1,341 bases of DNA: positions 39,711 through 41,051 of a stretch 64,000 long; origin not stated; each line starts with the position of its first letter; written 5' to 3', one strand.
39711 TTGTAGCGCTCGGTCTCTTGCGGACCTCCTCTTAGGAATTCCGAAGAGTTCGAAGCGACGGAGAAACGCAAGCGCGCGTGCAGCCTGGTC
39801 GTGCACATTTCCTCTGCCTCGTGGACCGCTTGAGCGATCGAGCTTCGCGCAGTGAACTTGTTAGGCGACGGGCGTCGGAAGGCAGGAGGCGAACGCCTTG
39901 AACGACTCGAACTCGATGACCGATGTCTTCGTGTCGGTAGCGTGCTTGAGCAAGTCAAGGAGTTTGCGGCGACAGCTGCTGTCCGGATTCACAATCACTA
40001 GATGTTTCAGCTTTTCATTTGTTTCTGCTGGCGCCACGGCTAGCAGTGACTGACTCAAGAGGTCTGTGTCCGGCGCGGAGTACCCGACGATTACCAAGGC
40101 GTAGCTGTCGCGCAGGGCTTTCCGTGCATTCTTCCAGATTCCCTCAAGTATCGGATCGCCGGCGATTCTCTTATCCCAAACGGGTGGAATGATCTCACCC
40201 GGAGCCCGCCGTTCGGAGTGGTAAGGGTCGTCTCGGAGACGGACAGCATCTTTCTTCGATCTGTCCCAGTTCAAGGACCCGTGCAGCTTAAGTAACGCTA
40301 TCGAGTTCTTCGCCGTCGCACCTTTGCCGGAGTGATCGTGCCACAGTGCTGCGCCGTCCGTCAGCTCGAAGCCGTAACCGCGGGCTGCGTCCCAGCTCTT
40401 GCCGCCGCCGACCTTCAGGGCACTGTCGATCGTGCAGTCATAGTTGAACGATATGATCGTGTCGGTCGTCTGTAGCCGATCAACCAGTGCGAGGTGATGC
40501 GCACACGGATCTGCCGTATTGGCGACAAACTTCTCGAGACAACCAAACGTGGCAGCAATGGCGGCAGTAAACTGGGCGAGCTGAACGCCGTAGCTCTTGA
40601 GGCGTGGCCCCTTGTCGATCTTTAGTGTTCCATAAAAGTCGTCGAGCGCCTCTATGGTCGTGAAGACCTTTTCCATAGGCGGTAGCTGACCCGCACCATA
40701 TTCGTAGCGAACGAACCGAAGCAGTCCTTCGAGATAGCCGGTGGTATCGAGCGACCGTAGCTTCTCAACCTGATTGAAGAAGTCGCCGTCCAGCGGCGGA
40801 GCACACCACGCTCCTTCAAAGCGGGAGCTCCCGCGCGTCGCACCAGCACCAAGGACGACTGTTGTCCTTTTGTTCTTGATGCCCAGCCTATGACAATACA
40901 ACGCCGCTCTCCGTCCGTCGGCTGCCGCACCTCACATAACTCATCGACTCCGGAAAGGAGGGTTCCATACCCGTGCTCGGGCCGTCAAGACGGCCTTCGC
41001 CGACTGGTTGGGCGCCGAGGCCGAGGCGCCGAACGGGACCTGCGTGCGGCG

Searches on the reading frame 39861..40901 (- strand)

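Call 24: search_protein_families(library=pfam, proteins=[window:39861-40901:-], max_evalue=0.01)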
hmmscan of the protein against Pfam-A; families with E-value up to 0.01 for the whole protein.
window:39861-40901:- (346 aa): 1 family
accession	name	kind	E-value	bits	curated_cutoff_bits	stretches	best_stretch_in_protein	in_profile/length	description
PF13289.12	SIR2_2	-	6.2e-07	30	24.5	1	148-310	2-128/141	SIR2-like domain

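Call 116: search_protein_families(library=padloc, proteins=[window:39861-40901:-], max_evalue=0.001)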
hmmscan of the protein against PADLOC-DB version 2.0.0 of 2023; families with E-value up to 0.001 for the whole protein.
window:39861-40901:- (346 aa): 8 families
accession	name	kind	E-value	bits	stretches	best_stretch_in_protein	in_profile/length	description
PDLC02414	Aga_SIR2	-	4.2e-13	47.3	1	144-334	116-286/313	-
PDLC02408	Aga_SIR2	-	5.6e-11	40.1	1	141-325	143-311/343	Class II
PDLC04087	SIR2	-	3.8e-08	30.6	1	141-281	127-266/343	-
PDLC04088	SIR2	-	3.7e-07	27.6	1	138-286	165-311/390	-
PDLC04078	SIR2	-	2.1e-05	22.4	1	193-304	6-113/171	-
PDLC04084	SIR2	-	2.3e-05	21.9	1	195-280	235-322/414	-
PDLC04096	SIR2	-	2.8e-05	21.8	1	143-281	19-154/230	-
PDLC04082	SIR2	-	0.0001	19.4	1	195-281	185-267/345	-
